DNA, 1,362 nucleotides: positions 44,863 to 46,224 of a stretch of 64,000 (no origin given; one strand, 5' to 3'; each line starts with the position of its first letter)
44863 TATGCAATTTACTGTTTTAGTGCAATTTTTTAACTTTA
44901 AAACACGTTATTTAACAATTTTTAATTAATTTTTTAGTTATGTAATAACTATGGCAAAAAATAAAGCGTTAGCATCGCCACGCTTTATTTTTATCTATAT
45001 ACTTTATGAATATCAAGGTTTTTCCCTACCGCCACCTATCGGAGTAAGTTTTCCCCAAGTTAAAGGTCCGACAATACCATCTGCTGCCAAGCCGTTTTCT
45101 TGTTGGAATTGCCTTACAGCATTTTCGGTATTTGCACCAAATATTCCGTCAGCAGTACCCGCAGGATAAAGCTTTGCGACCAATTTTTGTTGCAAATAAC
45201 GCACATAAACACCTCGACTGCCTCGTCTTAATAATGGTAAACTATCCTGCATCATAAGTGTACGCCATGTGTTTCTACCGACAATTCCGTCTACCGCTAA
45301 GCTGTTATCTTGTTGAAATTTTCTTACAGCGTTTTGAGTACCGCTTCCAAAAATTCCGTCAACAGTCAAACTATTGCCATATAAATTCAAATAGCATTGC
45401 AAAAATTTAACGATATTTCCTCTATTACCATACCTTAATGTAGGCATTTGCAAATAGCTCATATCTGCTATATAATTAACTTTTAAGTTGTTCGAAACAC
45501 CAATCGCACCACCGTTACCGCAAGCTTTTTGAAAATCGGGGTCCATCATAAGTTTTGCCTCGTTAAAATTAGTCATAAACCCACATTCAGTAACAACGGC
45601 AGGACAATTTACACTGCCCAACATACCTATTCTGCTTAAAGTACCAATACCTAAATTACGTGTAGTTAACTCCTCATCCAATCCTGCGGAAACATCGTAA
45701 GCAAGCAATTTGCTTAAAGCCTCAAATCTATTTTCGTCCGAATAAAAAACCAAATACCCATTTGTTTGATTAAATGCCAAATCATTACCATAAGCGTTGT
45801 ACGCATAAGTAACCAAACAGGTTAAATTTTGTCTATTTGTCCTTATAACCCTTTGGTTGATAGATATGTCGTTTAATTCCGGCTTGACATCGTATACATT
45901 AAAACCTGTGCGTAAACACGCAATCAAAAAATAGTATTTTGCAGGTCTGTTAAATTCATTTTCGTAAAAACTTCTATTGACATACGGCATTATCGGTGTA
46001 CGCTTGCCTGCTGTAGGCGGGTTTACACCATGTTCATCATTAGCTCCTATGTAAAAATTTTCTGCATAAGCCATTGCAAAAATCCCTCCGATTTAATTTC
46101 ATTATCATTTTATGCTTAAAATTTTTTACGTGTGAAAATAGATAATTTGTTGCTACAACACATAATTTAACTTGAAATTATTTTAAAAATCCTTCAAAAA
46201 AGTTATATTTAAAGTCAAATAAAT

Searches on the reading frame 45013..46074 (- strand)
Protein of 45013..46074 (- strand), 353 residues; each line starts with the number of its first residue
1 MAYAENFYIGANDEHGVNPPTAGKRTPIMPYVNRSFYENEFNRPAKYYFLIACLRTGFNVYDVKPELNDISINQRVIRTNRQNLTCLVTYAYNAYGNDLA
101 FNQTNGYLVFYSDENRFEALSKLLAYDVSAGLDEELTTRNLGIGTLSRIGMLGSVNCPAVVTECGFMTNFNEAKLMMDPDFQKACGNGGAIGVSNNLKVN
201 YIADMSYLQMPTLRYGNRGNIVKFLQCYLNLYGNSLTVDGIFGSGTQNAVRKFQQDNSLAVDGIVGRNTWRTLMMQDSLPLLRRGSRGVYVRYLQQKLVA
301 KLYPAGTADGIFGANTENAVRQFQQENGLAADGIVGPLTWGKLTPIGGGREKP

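Call 10: search_protein_families(library=pfam, proteins=[window:45013-46074:-], max_evalue=0.01)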
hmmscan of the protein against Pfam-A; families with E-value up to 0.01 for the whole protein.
window:45013-46074:- (353 aa): 3 families
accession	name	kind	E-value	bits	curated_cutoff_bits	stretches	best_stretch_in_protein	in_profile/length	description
PF01471.23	PG_binding_1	-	1.3e-38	131.3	23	2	218-273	1-57/57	Putative peptidoglycan binding domain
PF01520.23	Amidase_3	-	3.6e-13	50.4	27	1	52-193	35-172/174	N-acetylmuramoyl-L-alanine amidase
PF09374.15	PG_binding_3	-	3.2e-11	43.7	24.6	0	292-326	4-39/76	Predicted Peptidoglycan domain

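Call 19: find_encoding_contigs(protein=window:45013-46074:-, flank=2500, max_places=10)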
Protein window:45013-46074:- (353 aa): 20 contigs read that carry it; 10 places shown.
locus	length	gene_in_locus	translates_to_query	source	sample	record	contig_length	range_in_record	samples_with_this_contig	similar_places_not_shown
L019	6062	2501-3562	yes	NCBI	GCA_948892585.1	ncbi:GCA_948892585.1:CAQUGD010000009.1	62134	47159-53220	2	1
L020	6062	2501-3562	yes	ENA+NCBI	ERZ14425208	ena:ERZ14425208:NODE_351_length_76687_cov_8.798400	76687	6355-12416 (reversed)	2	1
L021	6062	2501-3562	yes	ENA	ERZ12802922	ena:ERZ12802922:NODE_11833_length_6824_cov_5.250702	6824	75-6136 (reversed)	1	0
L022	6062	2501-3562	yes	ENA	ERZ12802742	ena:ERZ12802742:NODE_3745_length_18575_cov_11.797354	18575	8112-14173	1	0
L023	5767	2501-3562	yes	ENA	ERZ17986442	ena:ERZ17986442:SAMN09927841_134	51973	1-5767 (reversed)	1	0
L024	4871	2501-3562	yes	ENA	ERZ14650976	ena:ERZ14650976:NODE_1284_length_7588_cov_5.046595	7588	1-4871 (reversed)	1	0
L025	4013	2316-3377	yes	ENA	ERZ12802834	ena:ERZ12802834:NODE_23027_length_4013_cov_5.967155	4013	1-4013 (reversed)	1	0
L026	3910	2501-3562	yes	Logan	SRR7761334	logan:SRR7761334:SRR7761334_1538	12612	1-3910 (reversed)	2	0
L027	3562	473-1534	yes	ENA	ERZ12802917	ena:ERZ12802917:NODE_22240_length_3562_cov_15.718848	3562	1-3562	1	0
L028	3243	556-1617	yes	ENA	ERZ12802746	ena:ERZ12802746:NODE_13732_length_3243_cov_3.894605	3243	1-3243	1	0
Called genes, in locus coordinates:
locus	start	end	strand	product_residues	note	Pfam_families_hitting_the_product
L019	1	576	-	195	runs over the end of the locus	PF07081:DUF1349, PF17851:GH43_C2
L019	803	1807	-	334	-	PF00890:FAD_binding_2 (weak), PF01134:GIDA (weak), PF01266:DAO (weak), PF01494:FAD_binding_3, PF01946:Thi4 (weak), PF03486:HI0933_like (weak), PF05834:Lycopene_cycl (weak), PF07992:Pyr_redox_2 (weak), +4 more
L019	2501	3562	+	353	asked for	PF01520:Amidase_3, PF01471:PG_binding_1, PF09374:PG_binding_3 (faint), PF01471:PG_binding_1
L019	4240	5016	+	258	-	-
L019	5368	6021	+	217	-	PF00702:Hydrolase, PF12710:HAD, PF13419:HAD_2, PF13242:Hydrolase_like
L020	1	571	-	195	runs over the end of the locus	PF07081:DUF1349, PF17851:GH43_C2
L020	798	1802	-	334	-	PF00890:FAD_binding_2 (weak), PF01134:GIDA (weak), PF01266:DAO (weak), PF01494:FAD_binding_3, PF03486:HI0933_like (weak), PF05834:Lycopene_cycl (weak), PF07992:Pyr_redox_2 (weak), PF12831:FAD_oxidored (weak), +4 more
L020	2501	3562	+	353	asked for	PF01520:Amidase_3, PF01471:PG_binding_1, PF09374:PG_binding_3 (faint), PF01471:PG_binding_1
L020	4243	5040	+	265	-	-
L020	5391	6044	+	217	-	PF00702:Hydrolase, PF12710:HAD, PF13419:HAD_2, PF13242:Hydrolase_like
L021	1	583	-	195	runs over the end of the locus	PF07081:DUF1349, PF17851:GH43_C2 (weak)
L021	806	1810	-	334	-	PF00890:FAD_binding_2 (weak), PF01134:GIDA (weak), PF01266:DAO (weak), PF01494:FAD_binding_3, PF03486:HI0933_like (weak), PF05834:Lycopene_cycl (weak), PF07992:Pyr_redox_2 (weak), PF12831:FAD_oxidored (weak), +4 more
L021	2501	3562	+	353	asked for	PF01520:Amidase_3, PF01471:PG_binding_1, PF09374:PG_binding_3 (faint), PF01471:PG_binding_1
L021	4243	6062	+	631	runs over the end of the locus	?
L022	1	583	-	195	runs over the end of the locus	PF07081:DUF1349, PF17851:GH43_C2 (weak)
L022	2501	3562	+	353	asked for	PF01520:Amidase_3, PF01471:PG_binding_1, PF09374:PG_binding_3 (faint), PF01471:PG_binding_1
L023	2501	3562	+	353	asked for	PF01520:Amidase_3, PF01471:PG_binding_1, PF09374:PG_binding_3 (faint), PF01471:PG_binding_1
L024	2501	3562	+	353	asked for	PF01520:Amidase_3, PF01471:PG_binding_1, PF09374:PG_binding_3 (faint), PF01471:PG_binding_1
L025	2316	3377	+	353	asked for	PF01520:Amidase_3, PF01471:PG_binding_1, PF09374:PG_binding_3 (faint), PF01471:PG_binding_1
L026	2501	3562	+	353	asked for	PF01520:Amidase_3, PF01471:PG_binding_1, PF09374:PG_binding_3 (faint), PF01471:PG_binding_1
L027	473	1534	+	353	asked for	PF01520:Amidase_3, PF01471:PG_binding_1, PF09374:PG_binding_3 (faint), PF01471:PG_binding_1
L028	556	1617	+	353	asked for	PF01520:Amidase_3, PF01471:PG_binding_1, PF09374:PG_binding_3 (faint), PF01471:PG_binding_1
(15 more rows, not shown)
